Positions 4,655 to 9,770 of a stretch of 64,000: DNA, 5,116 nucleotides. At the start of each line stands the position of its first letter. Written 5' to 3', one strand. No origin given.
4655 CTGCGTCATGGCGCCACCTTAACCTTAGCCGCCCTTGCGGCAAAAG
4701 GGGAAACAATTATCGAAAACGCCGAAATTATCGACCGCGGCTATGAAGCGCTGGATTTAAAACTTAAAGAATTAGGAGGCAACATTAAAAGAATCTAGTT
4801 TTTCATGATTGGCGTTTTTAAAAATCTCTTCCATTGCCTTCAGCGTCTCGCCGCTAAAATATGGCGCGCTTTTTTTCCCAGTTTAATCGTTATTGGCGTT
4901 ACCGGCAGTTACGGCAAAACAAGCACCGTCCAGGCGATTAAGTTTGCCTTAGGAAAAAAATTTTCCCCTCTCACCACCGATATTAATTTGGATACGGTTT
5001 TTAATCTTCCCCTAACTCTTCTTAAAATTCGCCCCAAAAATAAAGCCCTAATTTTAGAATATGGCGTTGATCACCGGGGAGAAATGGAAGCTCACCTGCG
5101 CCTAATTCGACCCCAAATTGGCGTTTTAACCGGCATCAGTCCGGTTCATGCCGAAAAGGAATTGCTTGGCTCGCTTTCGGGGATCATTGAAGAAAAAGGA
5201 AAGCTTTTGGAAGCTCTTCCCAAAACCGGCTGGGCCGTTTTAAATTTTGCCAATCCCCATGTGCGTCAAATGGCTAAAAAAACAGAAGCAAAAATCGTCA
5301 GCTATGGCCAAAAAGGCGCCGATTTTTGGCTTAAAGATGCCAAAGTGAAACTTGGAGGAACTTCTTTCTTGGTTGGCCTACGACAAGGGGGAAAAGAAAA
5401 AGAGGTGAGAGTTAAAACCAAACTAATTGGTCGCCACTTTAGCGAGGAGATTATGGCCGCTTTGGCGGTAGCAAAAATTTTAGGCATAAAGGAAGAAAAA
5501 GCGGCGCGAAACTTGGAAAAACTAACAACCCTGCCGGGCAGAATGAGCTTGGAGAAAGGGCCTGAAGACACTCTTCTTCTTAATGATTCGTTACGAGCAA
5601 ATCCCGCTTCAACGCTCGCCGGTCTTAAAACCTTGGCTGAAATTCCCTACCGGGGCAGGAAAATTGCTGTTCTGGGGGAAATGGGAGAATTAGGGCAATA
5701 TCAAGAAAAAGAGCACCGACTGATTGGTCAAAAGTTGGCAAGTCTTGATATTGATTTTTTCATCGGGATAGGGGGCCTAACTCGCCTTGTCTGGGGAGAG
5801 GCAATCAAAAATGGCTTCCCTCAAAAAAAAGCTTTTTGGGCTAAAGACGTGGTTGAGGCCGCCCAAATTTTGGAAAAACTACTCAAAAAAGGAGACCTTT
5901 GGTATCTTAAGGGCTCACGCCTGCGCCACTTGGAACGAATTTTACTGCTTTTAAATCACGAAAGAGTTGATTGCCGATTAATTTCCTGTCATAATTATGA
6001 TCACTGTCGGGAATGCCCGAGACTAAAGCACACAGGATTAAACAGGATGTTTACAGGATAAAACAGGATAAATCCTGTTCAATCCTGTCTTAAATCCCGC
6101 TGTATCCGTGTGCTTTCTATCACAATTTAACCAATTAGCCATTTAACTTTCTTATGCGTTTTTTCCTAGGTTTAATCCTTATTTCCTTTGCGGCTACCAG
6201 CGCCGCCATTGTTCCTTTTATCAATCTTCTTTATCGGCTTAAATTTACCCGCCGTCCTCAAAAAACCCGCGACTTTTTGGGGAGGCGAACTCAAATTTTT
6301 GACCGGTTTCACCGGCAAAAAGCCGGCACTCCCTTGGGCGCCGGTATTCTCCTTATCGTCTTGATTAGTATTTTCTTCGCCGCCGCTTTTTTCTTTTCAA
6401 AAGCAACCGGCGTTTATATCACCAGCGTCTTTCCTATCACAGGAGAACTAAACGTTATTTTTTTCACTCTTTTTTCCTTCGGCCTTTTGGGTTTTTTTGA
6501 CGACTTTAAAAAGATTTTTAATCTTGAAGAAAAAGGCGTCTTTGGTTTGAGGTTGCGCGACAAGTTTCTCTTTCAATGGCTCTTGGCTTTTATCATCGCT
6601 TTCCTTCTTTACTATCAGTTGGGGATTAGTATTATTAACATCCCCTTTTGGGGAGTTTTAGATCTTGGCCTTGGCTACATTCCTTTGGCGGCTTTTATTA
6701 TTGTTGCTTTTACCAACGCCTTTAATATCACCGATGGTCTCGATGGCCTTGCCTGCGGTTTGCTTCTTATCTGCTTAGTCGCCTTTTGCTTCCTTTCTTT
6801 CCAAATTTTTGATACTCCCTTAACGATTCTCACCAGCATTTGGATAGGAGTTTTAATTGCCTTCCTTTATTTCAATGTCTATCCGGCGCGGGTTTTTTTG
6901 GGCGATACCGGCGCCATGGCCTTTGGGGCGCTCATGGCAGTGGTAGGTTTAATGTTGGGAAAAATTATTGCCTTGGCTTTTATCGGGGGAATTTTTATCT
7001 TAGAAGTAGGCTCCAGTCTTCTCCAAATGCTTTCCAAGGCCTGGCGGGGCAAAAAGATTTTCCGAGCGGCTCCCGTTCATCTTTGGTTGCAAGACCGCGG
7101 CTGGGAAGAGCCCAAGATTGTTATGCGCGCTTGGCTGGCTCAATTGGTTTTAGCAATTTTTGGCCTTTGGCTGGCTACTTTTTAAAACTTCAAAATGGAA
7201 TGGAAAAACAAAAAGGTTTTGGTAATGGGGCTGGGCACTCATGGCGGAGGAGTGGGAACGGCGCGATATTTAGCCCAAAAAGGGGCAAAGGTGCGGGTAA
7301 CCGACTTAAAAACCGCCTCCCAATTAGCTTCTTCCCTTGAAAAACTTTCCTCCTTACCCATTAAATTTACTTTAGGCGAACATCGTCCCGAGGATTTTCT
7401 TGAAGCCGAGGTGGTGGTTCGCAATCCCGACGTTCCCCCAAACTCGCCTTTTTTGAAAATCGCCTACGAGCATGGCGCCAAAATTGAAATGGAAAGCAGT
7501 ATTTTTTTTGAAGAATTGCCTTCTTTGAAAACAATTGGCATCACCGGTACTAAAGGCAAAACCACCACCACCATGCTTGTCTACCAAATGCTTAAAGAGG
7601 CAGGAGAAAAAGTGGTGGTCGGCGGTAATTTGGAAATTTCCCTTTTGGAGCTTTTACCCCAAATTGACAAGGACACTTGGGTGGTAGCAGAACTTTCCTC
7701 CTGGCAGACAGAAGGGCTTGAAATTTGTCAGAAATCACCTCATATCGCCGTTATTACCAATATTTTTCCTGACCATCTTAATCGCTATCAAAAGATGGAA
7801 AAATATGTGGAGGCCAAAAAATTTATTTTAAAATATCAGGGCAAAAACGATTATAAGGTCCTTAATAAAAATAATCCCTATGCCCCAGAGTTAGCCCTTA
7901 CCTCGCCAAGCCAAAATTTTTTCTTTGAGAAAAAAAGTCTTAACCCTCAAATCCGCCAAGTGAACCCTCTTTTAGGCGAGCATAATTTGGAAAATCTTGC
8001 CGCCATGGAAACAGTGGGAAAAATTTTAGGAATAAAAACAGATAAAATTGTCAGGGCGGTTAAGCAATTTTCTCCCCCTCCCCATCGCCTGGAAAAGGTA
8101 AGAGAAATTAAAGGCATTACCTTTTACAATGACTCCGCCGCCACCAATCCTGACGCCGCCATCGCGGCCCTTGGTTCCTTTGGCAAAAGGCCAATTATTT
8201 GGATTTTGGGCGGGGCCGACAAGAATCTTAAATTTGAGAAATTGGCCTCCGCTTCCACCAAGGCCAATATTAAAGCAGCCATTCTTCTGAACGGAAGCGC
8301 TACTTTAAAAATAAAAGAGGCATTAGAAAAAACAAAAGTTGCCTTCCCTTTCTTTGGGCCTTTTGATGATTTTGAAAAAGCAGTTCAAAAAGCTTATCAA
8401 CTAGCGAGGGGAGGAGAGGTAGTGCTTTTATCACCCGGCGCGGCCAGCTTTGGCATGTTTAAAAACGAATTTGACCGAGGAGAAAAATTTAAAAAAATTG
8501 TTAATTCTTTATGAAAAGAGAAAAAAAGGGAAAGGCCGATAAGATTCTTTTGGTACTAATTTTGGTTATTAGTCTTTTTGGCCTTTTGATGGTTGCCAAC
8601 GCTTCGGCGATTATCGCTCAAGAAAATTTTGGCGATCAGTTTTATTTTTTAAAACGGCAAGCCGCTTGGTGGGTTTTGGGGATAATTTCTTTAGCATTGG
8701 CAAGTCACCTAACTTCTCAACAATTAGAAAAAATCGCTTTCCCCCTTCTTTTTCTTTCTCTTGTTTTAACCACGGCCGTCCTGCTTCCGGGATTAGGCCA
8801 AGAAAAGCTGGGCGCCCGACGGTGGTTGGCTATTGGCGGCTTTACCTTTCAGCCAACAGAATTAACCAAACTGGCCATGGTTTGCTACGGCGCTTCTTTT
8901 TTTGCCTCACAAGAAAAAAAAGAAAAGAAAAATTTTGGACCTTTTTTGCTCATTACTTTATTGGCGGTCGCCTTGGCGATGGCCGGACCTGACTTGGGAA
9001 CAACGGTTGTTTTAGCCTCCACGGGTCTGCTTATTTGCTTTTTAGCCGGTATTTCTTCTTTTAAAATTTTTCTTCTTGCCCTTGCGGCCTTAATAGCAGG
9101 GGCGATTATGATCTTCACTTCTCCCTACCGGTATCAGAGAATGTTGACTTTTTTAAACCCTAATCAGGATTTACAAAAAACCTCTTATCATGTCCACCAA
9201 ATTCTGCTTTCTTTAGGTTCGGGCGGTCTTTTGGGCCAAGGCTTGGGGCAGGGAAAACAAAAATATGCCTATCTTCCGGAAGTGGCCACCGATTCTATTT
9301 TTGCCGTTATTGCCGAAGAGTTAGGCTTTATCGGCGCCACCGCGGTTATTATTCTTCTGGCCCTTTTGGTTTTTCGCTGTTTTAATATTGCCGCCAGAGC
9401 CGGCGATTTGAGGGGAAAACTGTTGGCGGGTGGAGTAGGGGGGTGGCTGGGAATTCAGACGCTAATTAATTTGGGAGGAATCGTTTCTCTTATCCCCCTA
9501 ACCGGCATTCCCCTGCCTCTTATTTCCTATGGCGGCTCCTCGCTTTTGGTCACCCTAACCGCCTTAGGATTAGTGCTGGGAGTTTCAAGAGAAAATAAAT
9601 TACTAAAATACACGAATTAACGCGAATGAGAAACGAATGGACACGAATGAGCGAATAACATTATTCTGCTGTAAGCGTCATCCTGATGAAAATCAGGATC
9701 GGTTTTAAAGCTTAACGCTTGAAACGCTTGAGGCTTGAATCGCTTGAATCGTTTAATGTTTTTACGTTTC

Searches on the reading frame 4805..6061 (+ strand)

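Call 72: search_protein_families(library=pfam, proteins=[window:4805-6061:+], max_evalue=0.00001)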
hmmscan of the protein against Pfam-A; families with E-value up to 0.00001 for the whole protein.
window:4805-6061:+ (418 aa): 2 families
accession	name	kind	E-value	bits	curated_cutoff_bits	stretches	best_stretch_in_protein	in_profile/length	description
PF08245.18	Mur_ligase_M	-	9.8e-31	107.7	24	1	32-223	1-200/200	Mur ligase middle domain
PF02875.26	Mur_ligase_C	-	6e-13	50.2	28.4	1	245-372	1-127/127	Mur ligase, glutamate ligase domain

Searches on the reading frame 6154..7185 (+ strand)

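Call 72: search_protein_families(library=pfam, proteins=[window:6154-7185:+], max_evalue=0.00001)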
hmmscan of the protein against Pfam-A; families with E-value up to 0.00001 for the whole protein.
window:6154-7185:+ (343 aa): 1 family
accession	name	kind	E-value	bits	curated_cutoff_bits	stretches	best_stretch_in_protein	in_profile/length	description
PF00953.26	Glycos_transf_4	-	7.8e-31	107.7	27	1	101-268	3-159/160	Glycosyl transferase family 4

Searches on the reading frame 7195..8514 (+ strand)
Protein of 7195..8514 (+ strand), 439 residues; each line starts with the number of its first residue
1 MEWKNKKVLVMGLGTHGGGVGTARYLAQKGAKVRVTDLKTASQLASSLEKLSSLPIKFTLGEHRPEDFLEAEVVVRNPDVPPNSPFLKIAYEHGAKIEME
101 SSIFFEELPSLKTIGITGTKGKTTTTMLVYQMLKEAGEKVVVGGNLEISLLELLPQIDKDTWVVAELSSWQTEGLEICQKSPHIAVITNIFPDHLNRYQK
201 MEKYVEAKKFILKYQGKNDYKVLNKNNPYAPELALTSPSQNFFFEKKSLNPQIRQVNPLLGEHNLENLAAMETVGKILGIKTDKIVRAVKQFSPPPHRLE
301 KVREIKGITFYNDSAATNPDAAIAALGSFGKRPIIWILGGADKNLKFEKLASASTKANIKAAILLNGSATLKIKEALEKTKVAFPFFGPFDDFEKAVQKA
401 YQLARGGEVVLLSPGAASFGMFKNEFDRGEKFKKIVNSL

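Call 72: search_protein_families(library=pfam, proteins=[window:7195-8514:+], max_evalue=0.00001)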
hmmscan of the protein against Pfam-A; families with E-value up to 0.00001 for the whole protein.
window:7195-8514:+ (439 aa): 3 families
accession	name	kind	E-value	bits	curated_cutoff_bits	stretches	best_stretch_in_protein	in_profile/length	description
PF08245.18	Mur_ligase_M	-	1.2e-26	94.3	24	1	116-241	1-139/200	Mur ligase middle domain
PF02875.26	Mur_ligase_C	-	3.5e-14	54.2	28.4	1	297-414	1-125/127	Mur ligase, glutamate ligase domain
PF21799.2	MurD-like_N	-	8.4e-11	42.4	27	1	6-97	1-86/88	Mur ligase MurD-like, N-terminal domain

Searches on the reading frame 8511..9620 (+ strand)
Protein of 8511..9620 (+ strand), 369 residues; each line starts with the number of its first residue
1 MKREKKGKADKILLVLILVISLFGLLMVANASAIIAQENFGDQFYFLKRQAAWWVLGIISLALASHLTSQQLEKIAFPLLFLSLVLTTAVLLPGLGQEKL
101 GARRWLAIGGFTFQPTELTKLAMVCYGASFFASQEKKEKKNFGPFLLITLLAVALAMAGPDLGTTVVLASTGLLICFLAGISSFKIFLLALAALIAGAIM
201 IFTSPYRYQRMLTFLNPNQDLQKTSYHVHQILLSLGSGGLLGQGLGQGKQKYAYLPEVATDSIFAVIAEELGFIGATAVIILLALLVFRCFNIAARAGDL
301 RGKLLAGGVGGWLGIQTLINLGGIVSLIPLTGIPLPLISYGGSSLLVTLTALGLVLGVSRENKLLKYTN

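Call 72: search_protein_families(library=pfam, proteins=[window:8511-9620:+], max_evalue=0.00001)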
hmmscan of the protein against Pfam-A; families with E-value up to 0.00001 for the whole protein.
window:8511-9620:+ (369 aa): 1 family
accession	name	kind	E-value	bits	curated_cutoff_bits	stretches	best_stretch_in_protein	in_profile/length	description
PF01098.24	FTSW_RODA_SPOVE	-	2.7e-100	336.3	26.4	1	13-363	4-355/356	Cell cycle protein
